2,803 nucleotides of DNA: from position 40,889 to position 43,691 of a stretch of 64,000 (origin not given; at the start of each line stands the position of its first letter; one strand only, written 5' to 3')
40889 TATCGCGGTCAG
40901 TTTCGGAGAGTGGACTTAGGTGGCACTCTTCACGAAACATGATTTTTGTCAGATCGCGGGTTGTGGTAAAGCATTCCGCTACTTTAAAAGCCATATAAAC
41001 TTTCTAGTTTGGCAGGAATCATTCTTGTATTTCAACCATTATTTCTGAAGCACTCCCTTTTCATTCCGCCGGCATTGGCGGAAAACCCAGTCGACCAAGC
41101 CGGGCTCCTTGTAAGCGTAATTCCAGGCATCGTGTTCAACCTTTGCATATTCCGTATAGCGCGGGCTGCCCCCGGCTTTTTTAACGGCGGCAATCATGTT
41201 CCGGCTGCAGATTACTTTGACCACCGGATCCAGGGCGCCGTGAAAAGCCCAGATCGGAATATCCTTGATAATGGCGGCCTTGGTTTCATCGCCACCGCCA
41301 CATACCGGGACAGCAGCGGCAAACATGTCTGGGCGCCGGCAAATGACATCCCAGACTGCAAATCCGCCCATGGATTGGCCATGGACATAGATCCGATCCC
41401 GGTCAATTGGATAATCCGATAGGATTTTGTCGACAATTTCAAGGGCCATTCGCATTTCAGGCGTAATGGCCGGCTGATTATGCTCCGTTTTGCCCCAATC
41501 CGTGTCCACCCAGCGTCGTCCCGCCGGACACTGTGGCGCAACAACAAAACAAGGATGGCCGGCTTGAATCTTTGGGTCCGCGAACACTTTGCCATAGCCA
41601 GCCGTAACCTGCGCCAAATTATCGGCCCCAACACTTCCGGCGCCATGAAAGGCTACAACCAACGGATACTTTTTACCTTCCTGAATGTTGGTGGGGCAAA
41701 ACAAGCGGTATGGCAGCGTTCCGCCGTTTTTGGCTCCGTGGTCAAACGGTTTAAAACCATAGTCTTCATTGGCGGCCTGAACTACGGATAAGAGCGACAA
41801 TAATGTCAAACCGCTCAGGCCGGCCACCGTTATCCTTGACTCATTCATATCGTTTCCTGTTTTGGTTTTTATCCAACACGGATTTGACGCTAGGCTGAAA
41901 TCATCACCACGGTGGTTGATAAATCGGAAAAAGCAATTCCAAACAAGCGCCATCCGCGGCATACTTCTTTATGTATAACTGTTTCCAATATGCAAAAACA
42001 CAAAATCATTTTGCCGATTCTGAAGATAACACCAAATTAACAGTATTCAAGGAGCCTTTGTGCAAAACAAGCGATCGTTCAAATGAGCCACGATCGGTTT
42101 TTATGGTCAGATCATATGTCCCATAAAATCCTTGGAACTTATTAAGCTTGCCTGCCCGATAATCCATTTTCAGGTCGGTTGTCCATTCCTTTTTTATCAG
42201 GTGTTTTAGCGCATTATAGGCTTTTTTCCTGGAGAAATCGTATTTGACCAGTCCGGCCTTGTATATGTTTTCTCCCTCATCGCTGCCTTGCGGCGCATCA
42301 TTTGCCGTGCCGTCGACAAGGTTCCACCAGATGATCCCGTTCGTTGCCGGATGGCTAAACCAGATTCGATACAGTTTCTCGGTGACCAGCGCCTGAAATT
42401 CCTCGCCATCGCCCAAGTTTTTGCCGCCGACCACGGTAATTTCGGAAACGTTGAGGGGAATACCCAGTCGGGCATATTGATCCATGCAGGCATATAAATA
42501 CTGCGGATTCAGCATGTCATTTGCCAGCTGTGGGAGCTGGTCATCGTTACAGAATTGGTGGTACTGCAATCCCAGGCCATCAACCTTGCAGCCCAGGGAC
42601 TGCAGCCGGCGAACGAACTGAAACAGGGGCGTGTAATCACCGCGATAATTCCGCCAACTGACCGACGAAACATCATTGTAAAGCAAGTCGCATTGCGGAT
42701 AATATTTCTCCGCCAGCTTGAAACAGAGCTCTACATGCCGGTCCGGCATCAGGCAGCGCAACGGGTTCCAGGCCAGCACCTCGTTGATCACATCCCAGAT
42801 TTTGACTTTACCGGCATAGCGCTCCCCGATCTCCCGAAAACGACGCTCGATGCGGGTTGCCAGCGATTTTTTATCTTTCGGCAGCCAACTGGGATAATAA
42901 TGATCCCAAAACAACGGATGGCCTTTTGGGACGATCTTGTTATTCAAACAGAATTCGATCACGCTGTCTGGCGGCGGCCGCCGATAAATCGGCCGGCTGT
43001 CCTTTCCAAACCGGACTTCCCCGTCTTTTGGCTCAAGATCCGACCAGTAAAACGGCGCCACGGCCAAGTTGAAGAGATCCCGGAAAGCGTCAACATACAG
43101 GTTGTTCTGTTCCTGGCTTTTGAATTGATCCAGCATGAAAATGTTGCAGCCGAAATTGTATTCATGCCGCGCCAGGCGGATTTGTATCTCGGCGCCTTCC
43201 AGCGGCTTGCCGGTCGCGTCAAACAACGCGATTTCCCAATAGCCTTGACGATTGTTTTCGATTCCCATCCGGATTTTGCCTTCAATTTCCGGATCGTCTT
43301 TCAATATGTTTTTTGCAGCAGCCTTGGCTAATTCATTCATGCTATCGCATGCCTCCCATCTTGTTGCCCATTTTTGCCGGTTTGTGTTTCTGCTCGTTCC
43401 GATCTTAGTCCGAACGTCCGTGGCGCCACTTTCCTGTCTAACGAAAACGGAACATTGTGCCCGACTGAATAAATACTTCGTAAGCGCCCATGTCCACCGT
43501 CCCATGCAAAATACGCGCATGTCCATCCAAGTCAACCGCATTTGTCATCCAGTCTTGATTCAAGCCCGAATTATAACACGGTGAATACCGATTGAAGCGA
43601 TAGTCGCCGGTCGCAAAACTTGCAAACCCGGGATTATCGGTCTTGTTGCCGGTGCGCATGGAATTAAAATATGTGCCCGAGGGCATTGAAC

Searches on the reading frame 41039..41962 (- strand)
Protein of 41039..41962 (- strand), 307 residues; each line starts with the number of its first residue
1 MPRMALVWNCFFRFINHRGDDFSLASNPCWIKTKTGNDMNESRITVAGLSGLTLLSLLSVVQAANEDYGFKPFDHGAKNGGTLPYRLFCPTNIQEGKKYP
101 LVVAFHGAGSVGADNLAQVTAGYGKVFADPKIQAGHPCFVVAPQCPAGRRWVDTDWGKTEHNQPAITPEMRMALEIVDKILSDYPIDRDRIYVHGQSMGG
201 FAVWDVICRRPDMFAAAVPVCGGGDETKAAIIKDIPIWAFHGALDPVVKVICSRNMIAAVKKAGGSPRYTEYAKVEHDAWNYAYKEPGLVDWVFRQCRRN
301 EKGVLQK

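Call 8: search_protein_families(library=pfam, proteins=[window:41039-41962:-], max_evalue=0.01)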
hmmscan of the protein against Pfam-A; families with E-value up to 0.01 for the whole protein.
window:41039-41962:- (307 aa): 6 families
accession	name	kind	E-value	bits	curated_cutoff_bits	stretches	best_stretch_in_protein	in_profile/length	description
PF00326.27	Peptidase_S9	-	1e-07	32.1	22.6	1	174-235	49-110/213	Prolyl oligopeptidase family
PF02230.22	Abhydrolase_2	-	1.9e-06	28.3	23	1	96-281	11-203/217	Phospholipase/Carboxylesterase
PF00756.26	Esterase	-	7.7e-06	26.3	22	1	86-217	11-143/251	Putative esterase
PF12146.15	Hydrolase_4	-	9.3e-06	25.5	27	0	175-218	64-105/239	Serine aminopeptidase, S33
PF01738.24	DLH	-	8.7e-05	22.6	21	1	178-277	86-186/217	Dienelactone hydrolase family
PF20434.5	BD-FAE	-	0.00018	21.5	26.8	0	96-200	10-100/215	BD-FAE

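Call 60: search_protein_families(library=ncbifam, proteins=[window:41039-41848:-], max_evalue=0.001)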
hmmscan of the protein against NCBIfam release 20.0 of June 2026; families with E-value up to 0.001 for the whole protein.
window:41039-41848:- (269 aa): 5 families
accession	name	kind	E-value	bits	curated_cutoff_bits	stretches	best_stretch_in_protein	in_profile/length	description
NF050058.1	e_dPHAscl_type1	hypoth_equivalog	3.4e-21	75.9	150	1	40-184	3-137/276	extracellular catalytic domain type 1 short-chain-length polyhydroxyalkanoate depolymerase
TIGR01840.1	esterase_phb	subfamily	7.2e-12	45.3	107.85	1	49-194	3-138/213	PHB depolymerase family esterase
NF008525.0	PRK11460.1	equivalog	8.4e-06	25.2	191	1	60-228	15-180/232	esterase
NF058653.1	LipP1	equivalog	0.00058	18.8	350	0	42-74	55-84/300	LipP1 family hormone-sensitive lipase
NF007857.0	PRK10566.1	equivalog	0.00099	19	201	0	59-180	25-136/249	esterase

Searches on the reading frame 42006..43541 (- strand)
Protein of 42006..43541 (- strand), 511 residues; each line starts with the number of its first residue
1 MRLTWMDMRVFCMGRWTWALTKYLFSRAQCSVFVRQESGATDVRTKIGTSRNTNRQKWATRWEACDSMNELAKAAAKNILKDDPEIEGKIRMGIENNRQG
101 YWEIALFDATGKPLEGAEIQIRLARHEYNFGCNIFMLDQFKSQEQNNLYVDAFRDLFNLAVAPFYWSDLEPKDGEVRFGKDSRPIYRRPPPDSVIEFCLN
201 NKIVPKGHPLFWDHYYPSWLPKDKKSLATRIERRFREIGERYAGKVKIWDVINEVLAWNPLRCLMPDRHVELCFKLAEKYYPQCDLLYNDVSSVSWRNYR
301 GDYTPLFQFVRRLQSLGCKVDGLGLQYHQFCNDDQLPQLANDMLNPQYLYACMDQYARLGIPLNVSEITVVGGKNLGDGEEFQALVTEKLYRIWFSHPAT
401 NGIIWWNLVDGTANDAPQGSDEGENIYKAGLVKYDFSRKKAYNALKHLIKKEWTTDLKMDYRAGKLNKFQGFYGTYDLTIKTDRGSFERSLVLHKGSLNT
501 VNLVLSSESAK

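Call 12: search_protein_families(library=pfam, proteins=[window:42006-43541:-], max_evalue=0.001)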
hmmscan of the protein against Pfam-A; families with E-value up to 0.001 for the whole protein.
window:42006-43541:- (511 aa): 1 family
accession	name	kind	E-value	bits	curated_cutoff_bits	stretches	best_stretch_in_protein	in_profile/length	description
PF00331.26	Glyco_hydro_10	-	4.6e-30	105.4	22.1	1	190-446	61-309/311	Glycosyl hydrolase family 10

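Call 55: search_solved_structures(query=window:42006-43541:-, max_evalue=0.001)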
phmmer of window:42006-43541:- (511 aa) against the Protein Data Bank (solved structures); distinct sequences matched with E-value up to 0.001: 135 (the best 60 are shown).
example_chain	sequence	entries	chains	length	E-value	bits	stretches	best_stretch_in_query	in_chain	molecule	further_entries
7d88_A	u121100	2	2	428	1.7e-26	96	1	96-485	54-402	Beta-xylanase | Beta-1,4-xylanase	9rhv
8b73_A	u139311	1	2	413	2.3e-25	92.2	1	96-483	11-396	Beta-xylanase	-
7d89_A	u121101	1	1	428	4.2e-25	91.3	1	96-485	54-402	Beta-xylanase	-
1vbr_A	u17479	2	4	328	1.1e-18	70.2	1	182-452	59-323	endo-1,4-beta-xylanase B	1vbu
3niy_A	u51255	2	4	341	6.3e-18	67.7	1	139-452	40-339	Endo-1,4-beta-xylanase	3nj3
1xyz_A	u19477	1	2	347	4.6e-14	54.9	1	189-447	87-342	1,4-BETA-D-XYLAN-XYLANOHYDROLASE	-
7nl2_A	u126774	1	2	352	6.8e-14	54.4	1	181-333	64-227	Beta-xylanase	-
8bbi_A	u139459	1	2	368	7.4e-14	54.2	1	181-333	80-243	Beta-xylanase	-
6d5c_A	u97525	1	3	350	1.4e-13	53.3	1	179-342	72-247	glycoside hydrolase WP_045175321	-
5ofj_A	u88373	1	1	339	1.1e-12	50.4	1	179-342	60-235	Glycoside hydrolase family 48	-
4pmu_A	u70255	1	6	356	1.2e-12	50.3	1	191-368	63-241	Endo-1,4-beta-xylanase A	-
4pmv_A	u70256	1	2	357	1.2e-12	50.3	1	191-368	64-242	Endo-1,4-beta-xylanase A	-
4l4o_A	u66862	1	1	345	1.4e-12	50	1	181-370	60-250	Endo-1,4-beta-xylanase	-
5ofk_A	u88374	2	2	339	2.9e-12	49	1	179-342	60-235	Glycoside hydrolase family 48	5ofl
2q8x_A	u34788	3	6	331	4.3e-12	48.4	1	191-370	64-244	intra-cellular xylanase | Intra-cellular xylanase ixt6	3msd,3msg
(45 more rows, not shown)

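Call 60: search_protein_families(library=ncbifam, proteins=[window:42006-43541:-], max_evalue=0.001)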
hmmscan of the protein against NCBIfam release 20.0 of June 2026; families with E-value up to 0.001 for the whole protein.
window:42006-43541:- (511 aa): 1 family
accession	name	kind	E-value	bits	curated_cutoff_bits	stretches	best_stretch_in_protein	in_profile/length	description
NF041944.1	Xylase_Ferestase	equivalog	3.9e-10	38.6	1200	1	191-329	60-220/694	bifunctional endo-1,4-beta-xylanase/feruloyl esterase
